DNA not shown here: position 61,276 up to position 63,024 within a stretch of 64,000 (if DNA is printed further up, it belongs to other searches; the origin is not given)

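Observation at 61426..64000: Secreted four-domain cupredoxin adjacent to a NarL-type two-component pair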

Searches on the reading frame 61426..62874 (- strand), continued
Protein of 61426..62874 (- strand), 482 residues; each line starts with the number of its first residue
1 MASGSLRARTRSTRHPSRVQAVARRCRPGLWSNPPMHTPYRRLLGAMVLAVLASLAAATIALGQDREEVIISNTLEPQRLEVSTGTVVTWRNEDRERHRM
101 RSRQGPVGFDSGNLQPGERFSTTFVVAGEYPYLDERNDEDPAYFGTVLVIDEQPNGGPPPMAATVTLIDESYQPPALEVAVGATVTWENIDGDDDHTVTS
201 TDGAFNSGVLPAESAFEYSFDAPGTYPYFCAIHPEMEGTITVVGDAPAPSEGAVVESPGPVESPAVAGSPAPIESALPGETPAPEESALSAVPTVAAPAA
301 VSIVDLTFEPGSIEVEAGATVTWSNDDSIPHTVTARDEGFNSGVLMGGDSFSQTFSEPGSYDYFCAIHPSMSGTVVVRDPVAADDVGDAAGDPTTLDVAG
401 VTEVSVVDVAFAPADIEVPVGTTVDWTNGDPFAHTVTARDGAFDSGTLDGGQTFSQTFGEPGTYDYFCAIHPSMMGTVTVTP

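Call 15: search_protein_families(library=pfam, proteins=[L002:7750-9111:+, L002:7188-7595:-, L002:6322-7158:-, L002:5624-6100:+, L002:3472-5568:-, L002:2759-3133:-], max_evalue=0.01)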
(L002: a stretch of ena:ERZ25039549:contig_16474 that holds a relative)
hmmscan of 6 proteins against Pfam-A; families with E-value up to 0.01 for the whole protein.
L002:7750-9111:+ (453 aa): 1 family
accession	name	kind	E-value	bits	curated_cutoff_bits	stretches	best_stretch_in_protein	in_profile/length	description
PF07730.19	HisKA_3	-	7.7e-12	46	24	1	292-355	3-65/68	Histidine kinase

L002:7188-7595:- (135 aa): 0 families

L002:6322-7158:- (278 aa): 1 family
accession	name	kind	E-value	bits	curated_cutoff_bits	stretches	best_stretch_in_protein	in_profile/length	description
PF03640.20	Lipoprotein_15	-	1.1e-55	185.4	24.4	4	229-269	3-46/47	Secreted repeat of unknown function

L002:5624-6100:+ (158 aa): 4 families
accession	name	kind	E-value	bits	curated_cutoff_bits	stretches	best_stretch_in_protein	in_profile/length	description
PF13411.12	MerR_1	-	6.1e-22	77.9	21.6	1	1-68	1-67/69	MerR HTH family regulatory protein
PF00376.29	MerR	-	1.8e-17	63.3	28.2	1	2-39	1-38/38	MerR family regulatory protein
PF09278.17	MerR-DNA-bind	-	2e-17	64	25.4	1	44-103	1-60/65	MerR, DNA binding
PF01817.26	CM_2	-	0.0078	16.9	27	0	87-146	4-63/80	Chorismate mutase type II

L002:3472-5568:- (698 aa): 5 families
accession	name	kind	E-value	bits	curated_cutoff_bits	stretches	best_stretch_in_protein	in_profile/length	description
PF00122.25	E1-E2_ATPase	-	6.8e-51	172.8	28.1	1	167-345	1-180/181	E1-E2 ATPase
PF00702.32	Hydrolase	-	2.3e-40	139.5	26.4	1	363-580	2-191/191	haloacid dehalogenase-like hydrolase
PF12710.13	HAD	-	3.4e-07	31.3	27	1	498-576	84-188/189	haloacid dehalogenase-like hydrolase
PF08282.18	Hydrolase_3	-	3.2e-05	24.2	20.9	0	559-600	202-243/255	haloacid dehalogenase-like hydrolase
PF13344.12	Hydrolase_6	-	0.00049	20.5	27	1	491-568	7-88/101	Haloacid dehalogenase-like hydrolase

L002:2759-3133:- (124 aa): 1 family
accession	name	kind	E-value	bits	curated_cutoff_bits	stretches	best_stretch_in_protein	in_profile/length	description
PF07690.21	MFS_1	-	0.0001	21.8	33.4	1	24-107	208-295/347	Major Facilitator Superfamily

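Call 16: search_protein_families(library=ncbifam, proteins=[window:61426-62769:-, L002:7750-9111:+, L002:9246-9896:+, L002:7188-7595:-, L002:6322-7158:-, L002:5624-6100:+, L002:3472-5568:-, L002:2759-3133:-], max_evalue=0.01)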
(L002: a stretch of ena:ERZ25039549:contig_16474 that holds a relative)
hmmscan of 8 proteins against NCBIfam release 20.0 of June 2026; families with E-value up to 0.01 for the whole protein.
window:61426-62769:- (447 aa): 6 families
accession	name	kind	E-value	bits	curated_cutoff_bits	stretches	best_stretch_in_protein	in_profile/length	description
TIGR02657.1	amicyanin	equivalog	1.4e-43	147.1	110.2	3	266-342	1-82/83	amicyanin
TIGR03102.1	halo_cynanin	subfamily_domain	6.5e-31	106.8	93.8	3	363-445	26-114/115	halocyanin domain-containing protein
TIGR02656.1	cyanin_plasto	equivalog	6.4e-28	97.1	87.85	3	271-342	12-98/99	plastocyanin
TIGR04246.1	nitrous_NosZ_Gp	equivalog_domain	1.1e-07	30.5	625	1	129-207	488-576/578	Sec-dependent nitrous-oxide reductase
TIGR02375.1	pseudoazurin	equivalog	1.3e-07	31.3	109.85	0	272-348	11-92/116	pseudoazurin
NF051440.1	CuResCopIPSEAE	equivalog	0.0001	22.1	280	0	264-288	43-67/180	copper-resistant cuproprotein CopI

L002:7750-9111:+ (453 aa): 3 families
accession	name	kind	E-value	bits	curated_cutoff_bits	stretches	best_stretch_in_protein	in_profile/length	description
NF052531.1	Strep_LiaS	equivalog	0.00017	21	450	1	246-358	94-201/328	envelope stress sensor histidine kinase LiaS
NF052443.1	SensHisKinMctS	equivalog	0.00021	19.8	700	1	274-390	234-350/457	two-component system sensor histidine kinase MctS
NF007896.0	PRK10600.1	equivalog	0.0061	15.3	578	1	250-386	357-485/598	nitrate/nitrite two-component system sensor histidine kinase NarX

L002:9246-9896:+ (216 aa): 91 families (the best 25 are shown)
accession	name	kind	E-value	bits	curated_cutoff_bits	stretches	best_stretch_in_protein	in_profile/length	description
NF007935.0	PRK10651.1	equivalog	1.1e-46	158.7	250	1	3-207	5-213/216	two-component system response regulator NarL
NF007018.1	PRK09483.1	equivalog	7.8e-41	140.1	280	1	5-208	2-207/217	UvrY/SirA/GacA family response regulator transcription factor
NF047785.1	respo_reg_MadR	equivalog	5.6e-40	136.9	300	1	5-207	1-206/209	MadR family response regulator transcription factor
NF007708.0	PRK10403.1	equivalog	3.6e-39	134.5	343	1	5-204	7-208/215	nitrate/nitrite response regulator protein NarP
NF052445.1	RespRegMctR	equivalog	7.8e-39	133.2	300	1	5-197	2-192/205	two-component system response regulator MctR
NF011896.0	PRK15369.1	equivalog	5.5e-34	117.6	242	1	5-199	4-199/211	two component system response regulator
NF041830.1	RR_TF_ErdR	exception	1.7e-23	83.5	390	1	7-205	4-206/213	response regulator transcription factor ErdR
NF007685.0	PRK10360.1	equivalog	1.8e-23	83.3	258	1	5-201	2-189/196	response regulator transcription factor UhpA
NF007403.0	PRK09935.1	equivalog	5.8e-22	78.3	271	1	7-199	6-199/210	fimbria biosynthesis transcriptional regulator FimZ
NF008098.0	PRK10840.1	equivalog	8.3e-16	58.1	235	1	4-196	3-197/216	response regulator transcription factor RcsB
NF001965.0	PRK00742.1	subfamily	3e-15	56.3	293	1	4-108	3-109/357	chemotaxis-specific protein-glutamate methyltransferase CheB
NF007419.0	PRK09958.1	equivalog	6e-15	55.4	251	1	9-199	5-193/204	acid-sensing system DNA-binding response regulator EvgA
NF009206.0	PRK12555.1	subfamily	9.5e-14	51.1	342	1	5-106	1-104/340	chemotaxis-specific protein-glutamate methyltransferase CheB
NF006900.1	PRK09390.1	equivalog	1.4e-13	50.8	255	1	1-198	1-191/203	response regulator FixJ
NF041367.1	CheY_Halo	equivalog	1.9e-13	50.8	200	1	9-111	3-104/114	chemotaxis protein CheY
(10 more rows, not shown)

L002:7188-7595:- (135 aa): 0 families

L002:6322-7158:- (278 aa): 1 family
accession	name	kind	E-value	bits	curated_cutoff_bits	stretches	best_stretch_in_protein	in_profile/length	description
NF040526.1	SCO0930_lipo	equivalog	1.2e-49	169.2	275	2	31-154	179-307/311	SCO0930 family lipoprotein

L002:5624-6100:+ (158 aa): 17 families
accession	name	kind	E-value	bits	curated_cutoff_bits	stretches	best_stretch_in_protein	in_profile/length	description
TIGR02044.1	CueR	equivalog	6.2e-30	103.9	147.4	1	1-120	1-120/127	Cu(I)-responsive transcriptional regulator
TIGR02047.1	CadR-PbrR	equivalog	2.4e-27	95.5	151.45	1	1-113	1-113/127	Cd(II)/Pb(II)-responsive transcriptional regulator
TIGR02051.1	MerR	equivalog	7.8e-24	84.3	150.85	1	2-110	1-107/124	mercury resistance transcriptional regulator MerR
NF007069.0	PRK09514.1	equivalog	4.3e-22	78.6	143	1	2-104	3-106/141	Zn(2+)-responsive transcriptional regulator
NF007590.0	PRK10227.1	equivalog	5.6e-22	78.2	244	1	1-123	1-123/135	Cu(I)-responsive transcriptional regulator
TIGR02043.1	ZntR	equivalog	4.2e-21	75.5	167.95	1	1-104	2-106/131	Zn(2+)-responsive transcriptional regulator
NF041849.1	trans_regNmlR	equivalog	2.8e-20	72.5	175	1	1-102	1-102/117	stress response transcriptional regulator NmlR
NF010315.0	PRK13752.1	subfamily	5.2e-15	55.8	261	1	2-110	9-115/144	mercury resistance transcriptional regulator MerR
NF050798.1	TF_FtsR_Actino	equivalog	4e-13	50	150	1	15-132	20-137/223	transcriptional regulator FtsR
TIGR01950.1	SoxR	equivalog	3.6e-12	46.2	116.9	1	1-109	2-110/142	redox-sensitive transcriptional activator SoxR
NF047375.1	HeatShock_HspR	equivalog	7.4e-12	45.1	105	1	3-86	6-89/92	heat shock protein transcriptional repressor HspR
TIGR02054.1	MerD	equivalog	1.8e-10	41.4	103.65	1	2-111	5-112/120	mercuric resistance transcriptional repressor MerD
NF053740.1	TransRegTnrAGPos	equivalog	3.4e-08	33.6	140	1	1-71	13-82/108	hypothetical protein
NF053782.1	ChlnTransRegdde3219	equivalog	3.3e-06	26.8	450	1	2-101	8-108/278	choline utilization transcriptional activator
NF033783.1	coreg_MerD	equivalog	2.7e-05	24.6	170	1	5-67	8-70/121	mercury resistance co-regulator MerD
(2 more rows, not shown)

L002:3472-5568:- (698 aa): 33 families (the best 25 are shown)
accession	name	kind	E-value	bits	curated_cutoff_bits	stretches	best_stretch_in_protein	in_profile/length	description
TIGR01525.1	ATPase-IB_hvy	subfamily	3.3e-180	600.6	346.25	1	106-673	1-559/560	heavy metal translocating P-type ATPase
TIGR01511.1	ATPase-IB1_Cu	subfamily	6.3e-170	566.6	397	1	88-675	2-542/542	copper-translocating P-type ATPase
NF007952.0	PRK10671.1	equivalog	1.6e-143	479.8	1316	1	32-676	184-833/838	copper-exporting P-type ATPase CopA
TIGR01512.1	ATPase-IB2_Cd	subfamily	1.4e-118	396.7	313.5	2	123-452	7-304/494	cadmium family heavy metal-translocating P-type ATPase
NF008262.1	PRK11033.1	equivalog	1.7e-104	350.8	1005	1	124-675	185-728/731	zinc/cadmium/mercury/lead-transporting ATPase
NF033775.1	P_type_ZntA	exception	1.1e-94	318.1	1240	1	128-675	194-730/732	Zn(II)/Cd(II)/Pb(II) translocating P-type ATPase ZntA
TIGR01494.1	ATPase_P-type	subfamily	1.5e-89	300.6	62.3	1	141-644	3-464/478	HAD-IC family P-type ATPase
TIGR01647.1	ATPase-IIIA_H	equivalog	1.3e-58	198.9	615.5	2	109-539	41-483/755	plasma-membrane proton-efflux P-type ATPase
TIGR01497.1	kdpB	equivalog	1.7e-54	185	527.9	1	158-615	87-563/675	potassium-transporting ATPase subunit KdpB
NF010609.0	PRK14010.1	equivalog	7.4e-48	163.2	1323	1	113-610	41-553/673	K(+)-transporting ATPase subunit B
TIGR01517.1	ATPase-IIB_Ca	equivalog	2.5e-41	141.8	507.05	2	489-638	535-705/882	calcium-translocating P-type ATPase, PMCA-type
TIGR01522.1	ATPase-IIA2_Ca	equivalog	1.3e-40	139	798.3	3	541-638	568-666/854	calcium-transporting P-type ATPase, PMR1-type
TIGR01116.1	ATPase-IIA1_Ca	equivalog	1.6e-36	125.8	703.4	2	489-625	457-608/799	calcium-translocating P-type ATPase, SERCA-type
TIGR01657.1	P-ATPase-V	hypoth_equivalog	1.6e-35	122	618.25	4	127-232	185-292/1055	ATP13A2 family polyamine export P-type ATPase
NF011702.0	PRK15122.1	subfamily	4.9e-28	97.6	975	3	540-629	621-710/907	magnesium-translocating P-type ATPase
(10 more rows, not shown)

L002:2759-3133:- (124 aa): 0 families

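Call 27: predict_structure(alignment_id=A2)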
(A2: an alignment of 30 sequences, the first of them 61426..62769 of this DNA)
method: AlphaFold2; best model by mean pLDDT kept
length: 447 residues; sequences in the alignment: 30
mean_pLDDT: 77.6   pTM: 0.40
mean pLDDT of the five models: 77.6, 76.5, 76.4, 70.3, 67.7
residues with pLDDT >= 90: 197; 70-90: 141; 50-70: 15; < 50: 94
segments of 3 or more residues with pLDDT < 50: 1-5, 10-12, 14-28, 118-121, 213-262, 348-363
pLDDT, mean of each block of 10 residues (from residue 1): 48 43 42 90 88 90 87 81 83 88 89 71 76 82 90 86 91 90 95 91 90 40 28 32 35 34 81 89 94 92 91 94 93 88 65 31 66 88 94 94 96 95 96 93 95
secondary structure, 60 per line:
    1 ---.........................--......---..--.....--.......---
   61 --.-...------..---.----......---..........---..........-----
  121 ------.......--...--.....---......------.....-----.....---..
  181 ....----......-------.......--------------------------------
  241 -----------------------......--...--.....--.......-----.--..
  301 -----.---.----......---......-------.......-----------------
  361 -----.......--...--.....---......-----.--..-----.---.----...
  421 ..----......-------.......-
elements in order: H4-28 E31-36 E44-48 E51-57 E65-67 E84-89 E93-99 E109-115 E127-133 E136-138 E141-145 E149-154 E161-165 E171-175 E179-184 E189-194 E202-208 E264-269 E272-274 E277-281 E284-290 E315-320 E324-329 E337-343 E366-372 E375-377 E380-384 E388-393 E418-422 E427-432 E440-446

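Call 30: fold_search(model_id=the predicted structure, library=pdb)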
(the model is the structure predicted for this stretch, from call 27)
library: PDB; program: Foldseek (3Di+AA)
matches with E <= 10: 1408; with E <= 0.001: 691
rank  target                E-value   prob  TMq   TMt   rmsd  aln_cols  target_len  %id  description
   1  9cck_A                4.0e-18  1.00  0.19  0.20  27.1       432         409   19  Multi-copper oxidase with a C-terminal cupredoxin domain from Nitrosopumilus maritimus (released 2025-02-05)
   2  6hbe_C                2.2e-17  1.00  0.19  0.20  22.2       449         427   18  Cu-containing nitrite reductase (NirK) from Thermus scotoductus SA-01 (released 2019-01-23)
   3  6hbe_A                3.0e-17  1.00  0.19  0.20  22.0       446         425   19  Cu-containing nitrite reductase (NirK) from Thermus scotoductus SA-01 (released 2019-01-23)
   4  5n0k                  4.0e-15  1.00  0.24  0.13  18.8       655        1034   11  Rat ceruloplasmin orthorhombic form (released 2017-12-13)
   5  8fdg                  1.4e-14  1.00  0.21  0.09  18.6       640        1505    8  Cryo-EM structure of coagulation factor V short (released 2023-03-15)
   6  7kwo_A                3.5e-14  1.00  0.20  0.10  20.8       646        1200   11  rFVIIIFc-VWF-XTEN (BIVV001) (released 2021-03-03)
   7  4enz                  7.9e-14  1.00  0.24  0.13  19.3       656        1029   10  Structure of human ceruloplasmin at 2.6 A resolution (released 2013-04-17)
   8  2j5w                  7.9e-14  1.00  0.23  0.12  19.0       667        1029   10  Ceruloplasmin revisited: structural and functional roles of various metal cation binding sites (released 2007-02-06)
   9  4bxs_V                1.0e-13  1.00  0.23  0.11  22.0       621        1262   11  Crystal Structure of the Prothrombinase Complex from the Venom of Pseudonaja Textilis (released 2013-07-31)
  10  1kcw                  1.2e-13  1.00  0.23  0.12  19.2       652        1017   11  X-RAY CRYSTAL STRUCTURE OF HUMAN CERULOPLASMIN AT 3.0 ANGSTROMS (released 1997-02-12)
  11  4ejx_A                2.1e-13  1.00  0.23  0.12  18.9       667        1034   10  Structure of ceruloplasmin-myeloperoxidase complex (released 2013-04-10)
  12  7kve                  3.8e-13  1.00  0.23  0.10  20.1       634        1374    9  Cryo-EM structure of human Factor V at 3.3 Angstrom resolution (released 2021-03-10)
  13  7kbt_A                4.0e-13  1.00  0.21  0.10  18.1       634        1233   10  Factor VIII in complex with the anti-C2 domain antibody, G99 (released 2020-11-18)
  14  6mf0_B                4.2e-13  1.00  0.21  0.10  17.9       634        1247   10  Crystal Structure Determination of Human/Porcine Chimera Coagulation Factor VIII (released 2019-09-11)
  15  4bdv_A                5.2e-13  1.00  0.20  0.16  22.5       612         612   11  CRYSTAL STRUCTURE OF A TRUNCATED B-DOMAIN HUMAN FACTOR VIII (released 2013-05-15)
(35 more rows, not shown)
